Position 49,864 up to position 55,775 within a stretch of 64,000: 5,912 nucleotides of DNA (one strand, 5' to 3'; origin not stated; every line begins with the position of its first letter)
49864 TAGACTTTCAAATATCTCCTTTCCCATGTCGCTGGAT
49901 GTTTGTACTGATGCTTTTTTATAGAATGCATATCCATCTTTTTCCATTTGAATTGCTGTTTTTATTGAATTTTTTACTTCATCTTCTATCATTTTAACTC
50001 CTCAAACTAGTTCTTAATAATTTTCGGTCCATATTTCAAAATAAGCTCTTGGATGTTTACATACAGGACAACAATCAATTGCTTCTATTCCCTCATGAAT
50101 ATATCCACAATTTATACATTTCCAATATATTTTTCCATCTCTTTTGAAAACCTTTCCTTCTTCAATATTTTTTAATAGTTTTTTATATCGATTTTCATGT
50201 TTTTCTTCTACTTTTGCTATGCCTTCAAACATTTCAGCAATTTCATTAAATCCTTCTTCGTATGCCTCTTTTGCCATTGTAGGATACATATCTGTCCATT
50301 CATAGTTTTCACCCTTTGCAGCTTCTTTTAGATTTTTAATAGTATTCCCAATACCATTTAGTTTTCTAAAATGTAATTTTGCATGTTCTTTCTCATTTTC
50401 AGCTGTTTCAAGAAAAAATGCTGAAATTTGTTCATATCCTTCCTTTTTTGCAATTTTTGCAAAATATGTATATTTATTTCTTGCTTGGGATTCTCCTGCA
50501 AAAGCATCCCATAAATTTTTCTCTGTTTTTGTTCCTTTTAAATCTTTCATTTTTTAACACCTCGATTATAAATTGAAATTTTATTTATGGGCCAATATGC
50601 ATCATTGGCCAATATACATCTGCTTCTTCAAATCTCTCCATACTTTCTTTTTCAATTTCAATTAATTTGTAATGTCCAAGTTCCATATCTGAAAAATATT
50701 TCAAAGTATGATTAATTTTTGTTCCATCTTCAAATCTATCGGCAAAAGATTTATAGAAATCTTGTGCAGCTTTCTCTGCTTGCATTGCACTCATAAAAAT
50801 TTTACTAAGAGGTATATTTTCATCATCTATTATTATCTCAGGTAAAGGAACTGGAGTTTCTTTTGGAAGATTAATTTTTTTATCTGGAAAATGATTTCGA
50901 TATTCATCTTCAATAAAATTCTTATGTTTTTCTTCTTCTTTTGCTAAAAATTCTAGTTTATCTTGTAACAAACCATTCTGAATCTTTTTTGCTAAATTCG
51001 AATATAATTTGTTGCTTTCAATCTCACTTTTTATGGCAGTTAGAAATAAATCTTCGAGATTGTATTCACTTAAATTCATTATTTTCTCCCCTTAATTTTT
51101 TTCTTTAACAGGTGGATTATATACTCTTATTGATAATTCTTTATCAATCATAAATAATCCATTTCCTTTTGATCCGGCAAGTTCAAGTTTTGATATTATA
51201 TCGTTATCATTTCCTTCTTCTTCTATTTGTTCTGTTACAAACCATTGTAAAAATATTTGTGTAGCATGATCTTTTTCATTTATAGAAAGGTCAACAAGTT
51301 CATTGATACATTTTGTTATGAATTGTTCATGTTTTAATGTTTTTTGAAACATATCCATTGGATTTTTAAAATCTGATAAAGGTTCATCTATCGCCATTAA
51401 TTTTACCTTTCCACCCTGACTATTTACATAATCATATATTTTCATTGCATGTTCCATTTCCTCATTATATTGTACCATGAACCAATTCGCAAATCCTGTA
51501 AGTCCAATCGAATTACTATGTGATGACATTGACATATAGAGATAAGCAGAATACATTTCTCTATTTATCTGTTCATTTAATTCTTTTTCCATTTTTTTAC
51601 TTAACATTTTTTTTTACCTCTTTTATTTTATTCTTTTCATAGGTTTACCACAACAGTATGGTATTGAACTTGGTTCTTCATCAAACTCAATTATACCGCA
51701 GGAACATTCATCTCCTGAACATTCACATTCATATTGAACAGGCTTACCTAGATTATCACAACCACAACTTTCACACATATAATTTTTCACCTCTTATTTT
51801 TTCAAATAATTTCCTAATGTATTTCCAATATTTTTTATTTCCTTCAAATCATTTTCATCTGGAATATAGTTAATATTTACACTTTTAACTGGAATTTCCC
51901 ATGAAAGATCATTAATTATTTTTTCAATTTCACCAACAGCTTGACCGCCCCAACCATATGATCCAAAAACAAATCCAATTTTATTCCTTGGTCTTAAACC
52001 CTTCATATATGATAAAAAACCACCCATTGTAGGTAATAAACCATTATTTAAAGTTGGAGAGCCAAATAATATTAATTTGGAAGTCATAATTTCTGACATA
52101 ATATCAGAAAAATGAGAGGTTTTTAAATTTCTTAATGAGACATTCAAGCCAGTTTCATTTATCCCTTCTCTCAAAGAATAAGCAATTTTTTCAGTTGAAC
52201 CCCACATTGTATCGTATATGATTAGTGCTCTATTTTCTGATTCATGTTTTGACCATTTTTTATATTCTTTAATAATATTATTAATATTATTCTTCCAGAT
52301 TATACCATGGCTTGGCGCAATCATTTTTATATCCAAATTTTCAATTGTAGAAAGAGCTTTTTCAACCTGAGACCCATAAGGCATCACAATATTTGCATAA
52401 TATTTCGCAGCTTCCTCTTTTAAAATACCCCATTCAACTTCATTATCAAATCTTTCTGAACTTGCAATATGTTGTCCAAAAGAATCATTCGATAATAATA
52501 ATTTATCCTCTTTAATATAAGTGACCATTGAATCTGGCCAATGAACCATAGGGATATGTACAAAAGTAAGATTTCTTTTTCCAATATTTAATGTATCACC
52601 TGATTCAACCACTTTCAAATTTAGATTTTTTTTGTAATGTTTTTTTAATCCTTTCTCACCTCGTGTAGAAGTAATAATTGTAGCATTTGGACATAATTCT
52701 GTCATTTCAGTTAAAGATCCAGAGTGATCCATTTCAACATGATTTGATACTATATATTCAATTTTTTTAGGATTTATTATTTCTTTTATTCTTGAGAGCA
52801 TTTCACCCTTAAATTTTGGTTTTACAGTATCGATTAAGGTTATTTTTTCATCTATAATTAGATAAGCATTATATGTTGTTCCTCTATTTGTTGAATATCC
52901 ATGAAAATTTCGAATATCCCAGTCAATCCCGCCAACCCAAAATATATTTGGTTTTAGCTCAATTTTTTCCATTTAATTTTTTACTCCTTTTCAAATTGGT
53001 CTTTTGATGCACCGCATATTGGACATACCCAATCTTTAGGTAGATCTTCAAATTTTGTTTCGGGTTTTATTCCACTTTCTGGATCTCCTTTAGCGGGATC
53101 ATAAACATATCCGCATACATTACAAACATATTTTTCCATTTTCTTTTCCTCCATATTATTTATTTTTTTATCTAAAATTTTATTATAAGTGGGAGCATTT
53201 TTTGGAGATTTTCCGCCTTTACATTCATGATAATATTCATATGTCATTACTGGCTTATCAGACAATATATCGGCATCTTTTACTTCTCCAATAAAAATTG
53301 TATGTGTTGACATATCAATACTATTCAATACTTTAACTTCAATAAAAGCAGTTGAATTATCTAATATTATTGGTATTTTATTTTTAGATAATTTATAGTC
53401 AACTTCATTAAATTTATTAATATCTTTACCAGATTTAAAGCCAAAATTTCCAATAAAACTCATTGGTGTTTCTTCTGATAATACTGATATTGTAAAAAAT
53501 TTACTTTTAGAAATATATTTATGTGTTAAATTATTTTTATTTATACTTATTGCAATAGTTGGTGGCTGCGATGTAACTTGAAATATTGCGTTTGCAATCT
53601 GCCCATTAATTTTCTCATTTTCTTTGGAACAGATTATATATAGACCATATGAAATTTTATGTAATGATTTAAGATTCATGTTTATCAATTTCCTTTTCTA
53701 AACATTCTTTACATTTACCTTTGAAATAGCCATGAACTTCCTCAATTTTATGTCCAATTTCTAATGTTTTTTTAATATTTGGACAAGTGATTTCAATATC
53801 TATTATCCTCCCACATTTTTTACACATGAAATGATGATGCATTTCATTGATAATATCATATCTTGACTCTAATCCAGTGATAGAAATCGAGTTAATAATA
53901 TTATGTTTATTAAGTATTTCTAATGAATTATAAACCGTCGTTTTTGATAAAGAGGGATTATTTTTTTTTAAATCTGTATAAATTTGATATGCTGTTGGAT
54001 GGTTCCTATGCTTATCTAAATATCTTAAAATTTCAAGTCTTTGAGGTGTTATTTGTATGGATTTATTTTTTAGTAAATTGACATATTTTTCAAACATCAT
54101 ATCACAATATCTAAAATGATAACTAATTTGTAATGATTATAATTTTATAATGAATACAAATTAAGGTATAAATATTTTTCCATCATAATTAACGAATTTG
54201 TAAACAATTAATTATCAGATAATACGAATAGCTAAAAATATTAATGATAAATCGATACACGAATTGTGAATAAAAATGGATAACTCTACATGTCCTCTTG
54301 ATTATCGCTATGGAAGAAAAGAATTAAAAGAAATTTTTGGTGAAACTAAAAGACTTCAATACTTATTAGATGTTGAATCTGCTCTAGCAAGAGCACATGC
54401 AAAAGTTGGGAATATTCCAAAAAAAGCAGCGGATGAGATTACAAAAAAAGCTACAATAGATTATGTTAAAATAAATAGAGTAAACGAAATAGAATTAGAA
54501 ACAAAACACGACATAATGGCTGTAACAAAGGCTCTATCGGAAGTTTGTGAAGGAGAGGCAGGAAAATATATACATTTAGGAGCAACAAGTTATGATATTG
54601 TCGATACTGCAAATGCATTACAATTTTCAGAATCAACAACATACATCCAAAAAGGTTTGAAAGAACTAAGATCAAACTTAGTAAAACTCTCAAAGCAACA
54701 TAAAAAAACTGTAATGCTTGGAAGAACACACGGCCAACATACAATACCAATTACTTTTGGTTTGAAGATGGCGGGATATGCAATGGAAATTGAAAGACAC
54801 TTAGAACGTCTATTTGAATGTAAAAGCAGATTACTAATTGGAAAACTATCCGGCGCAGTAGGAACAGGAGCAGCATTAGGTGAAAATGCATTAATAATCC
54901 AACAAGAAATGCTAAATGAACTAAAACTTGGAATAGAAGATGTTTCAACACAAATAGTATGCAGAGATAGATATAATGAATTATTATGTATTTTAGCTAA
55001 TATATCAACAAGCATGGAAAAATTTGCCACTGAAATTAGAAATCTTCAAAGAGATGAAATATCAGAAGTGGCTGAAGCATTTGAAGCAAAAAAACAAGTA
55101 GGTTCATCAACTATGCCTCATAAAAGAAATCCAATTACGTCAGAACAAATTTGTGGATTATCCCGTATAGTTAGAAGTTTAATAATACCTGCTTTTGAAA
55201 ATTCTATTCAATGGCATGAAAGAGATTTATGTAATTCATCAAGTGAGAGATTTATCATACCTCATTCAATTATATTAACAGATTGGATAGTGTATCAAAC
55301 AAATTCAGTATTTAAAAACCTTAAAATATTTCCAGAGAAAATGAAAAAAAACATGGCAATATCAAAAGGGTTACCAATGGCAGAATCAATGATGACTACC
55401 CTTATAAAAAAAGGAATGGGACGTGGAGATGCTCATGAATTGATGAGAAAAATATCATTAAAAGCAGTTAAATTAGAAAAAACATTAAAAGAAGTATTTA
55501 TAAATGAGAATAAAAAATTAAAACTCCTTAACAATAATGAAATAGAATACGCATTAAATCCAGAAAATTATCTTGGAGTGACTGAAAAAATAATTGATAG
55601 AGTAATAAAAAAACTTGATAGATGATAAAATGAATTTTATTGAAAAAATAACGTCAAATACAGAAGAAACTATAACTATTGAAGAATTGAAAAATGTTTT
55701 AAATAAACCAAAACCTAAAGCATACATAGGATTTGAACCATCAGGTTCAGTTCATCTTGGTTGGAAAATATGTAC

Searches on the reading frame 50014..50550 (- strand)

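Call 45: search_protein_families(library=pfam, proteins=[window:50014-50550:-], max_evalue=0.001)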
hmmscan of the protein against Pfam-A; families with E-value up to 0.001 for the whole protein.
window:50014-50550:- (178 aa): 4 families
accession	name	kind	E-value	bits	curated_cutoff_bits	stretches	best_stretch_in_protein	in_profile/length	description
PF02915.23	Rubrerythrin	-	8e-27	94.7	22.8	1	11-126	1-137/137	Rubrerythrin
PF21349.2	RUBY_RBDX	-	4.7e-13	48.8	26.5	1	143-172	1-30/30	Rubrerythrin, rubredoxin-like domain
PF00210.30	Ferritin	-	4.6e-09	36.8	24.5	1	12-130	3-140/142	Ferritin-like domain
PF23458.2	DUF7130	-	8.7e-05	22.8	35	1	114-176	27-88/89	Domain of unknown function (DUF7130)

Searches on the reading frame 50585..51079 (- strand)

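Call 45: search_protein_families(library=pfam, proteins=[window:50585-51079:-], max_evalue=0.001)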
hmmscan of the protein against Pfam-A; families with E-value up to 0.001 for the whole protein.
window:50585-51079:- (164 aa): 1 family
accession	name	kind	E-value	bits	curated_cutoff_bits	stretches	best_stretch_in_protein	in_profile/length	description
PF02915.23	Rubrerythrin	-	4.4e-14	53.5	22.8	1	13-139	4-132/137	Rubrerythrin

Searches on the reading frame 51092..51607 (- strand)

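Call 45: search_protein_families(library=pfam, proteins=[window:51092-51607:-], max_evalue=0.001)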
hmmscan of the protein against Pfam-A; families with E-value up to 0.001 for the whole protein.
window:51092-51607:- (171 aa): 1 family
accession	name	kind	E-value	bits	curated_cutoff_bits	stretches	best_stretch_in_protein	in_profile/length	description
PF00210.30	Ferritin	-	3.6e-43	147.3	24.5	1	8-143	2-141/142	Ferritin-like domain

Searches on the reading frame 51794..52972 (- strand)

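Call 45: search_protein_families(library=pfam, proteins=[window:51794-52972:-], max_evalue=0.001)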
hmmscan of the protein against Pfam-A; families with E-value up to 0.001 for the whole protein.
window:51794-52972:- (392 aa): 4 families
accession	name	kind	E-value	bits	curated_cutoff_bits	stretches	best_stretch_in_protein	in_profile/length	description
PF19583.5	ODP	-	2.4e-23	83.5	27.2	1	34-223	3-194/194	ODP family beta lactamase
PF00258.30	Flavodoxin_1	-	3.3e-16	60.2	25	1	251-378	1-138/143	Flavodoxin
PF00753.33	Lactamase_B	-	5e-11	43.3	22.7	1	34-222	6-196/196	Metallo-beta-lactamase superfamily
PF12706.13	Lactamase_B_2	-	0.00032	20.8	27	1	46-146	4-114/200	Beta-lactamase superfamily domain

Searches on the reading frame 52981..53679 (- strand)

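Call 45: search_protein_families(library=pfam, proteins=[window:52981-53679:-], max_evalue=0.001)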
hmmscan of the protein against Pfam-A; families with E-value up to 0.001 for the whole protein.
window:52981-53679:- (232 aa): 3 families
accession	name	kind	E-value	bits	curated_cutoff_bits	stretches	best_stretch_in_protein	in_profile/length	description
PF01613.24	Flavin_Reduct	-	5.4e-30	105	27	1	7-151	2-146/153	Flavin reductase like domain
PF00301.25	Rubredoxin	-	3e-24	85.2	23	1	183-229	1-47/47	Rubredoxin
PF21349.2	RUBY_RBDX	-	7.7e-07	28.9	26.5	0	218-230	18-30/30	Rubrerythrin, rubredoxin-like domain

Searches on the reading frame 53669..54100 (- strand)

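Call 45: search_protein_families(library=pfam, proteins=[window:53669-54100:-], max_evalue=0.001)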
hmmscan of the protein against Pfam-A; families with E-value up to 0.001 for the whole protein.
window:53669-54100:- (143 aa): 2 families
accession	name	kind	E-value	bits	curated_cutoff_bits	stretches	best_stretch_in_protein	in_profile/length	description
PF01475.25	FUR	-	1.2e-26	93.7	23.1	1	14-111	3-100/121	Ferric uptake regulator family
PF01022.26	HTH_5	-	0.00076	19.7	22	0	19-71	2-47/47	Bacterial regulatory protein, arsR family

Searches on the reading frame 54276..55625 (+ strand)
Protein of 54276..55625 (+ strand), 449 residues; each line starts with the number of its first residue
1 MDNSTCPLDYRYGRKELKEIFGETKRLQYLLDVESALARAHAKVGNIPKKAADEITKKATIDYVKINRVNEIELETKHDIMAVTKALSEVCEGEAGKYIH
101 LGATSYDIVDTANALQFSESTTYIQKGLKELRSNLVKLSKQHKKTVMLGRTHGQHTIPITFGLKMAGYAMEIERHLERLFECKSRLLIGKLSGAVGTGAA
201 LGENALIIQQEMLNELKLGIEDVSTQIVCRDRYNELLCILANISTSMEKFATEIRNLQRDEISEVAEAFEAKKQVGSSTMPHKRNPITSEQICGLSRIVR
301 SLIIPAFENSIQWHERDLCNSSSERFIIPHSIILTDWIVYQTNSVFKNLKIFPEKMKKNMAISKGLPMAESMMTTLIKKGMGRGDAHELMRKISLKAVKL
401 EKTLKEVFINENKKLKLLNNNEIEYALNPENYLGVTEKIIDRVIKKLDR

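Call 45: search_protein_families(library=pfam, proteins=[window:54276-55625:+], max_evalue=0.001)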
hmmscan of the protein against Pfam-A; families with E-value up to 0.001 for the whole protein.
window:54276-55625:+ (449 aa): 2 families
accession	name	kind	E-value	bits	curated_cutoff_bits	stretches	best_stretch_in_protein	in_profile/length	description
PF00206.25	Lyase_1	-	7.2e-56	190.3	27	1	16-297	9-308/312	Lyase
PF10397.14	ADSL_C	-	1.1e-15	58.1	32.7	1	365-443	1-79/79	Adenylosuccinate lyase C-terminus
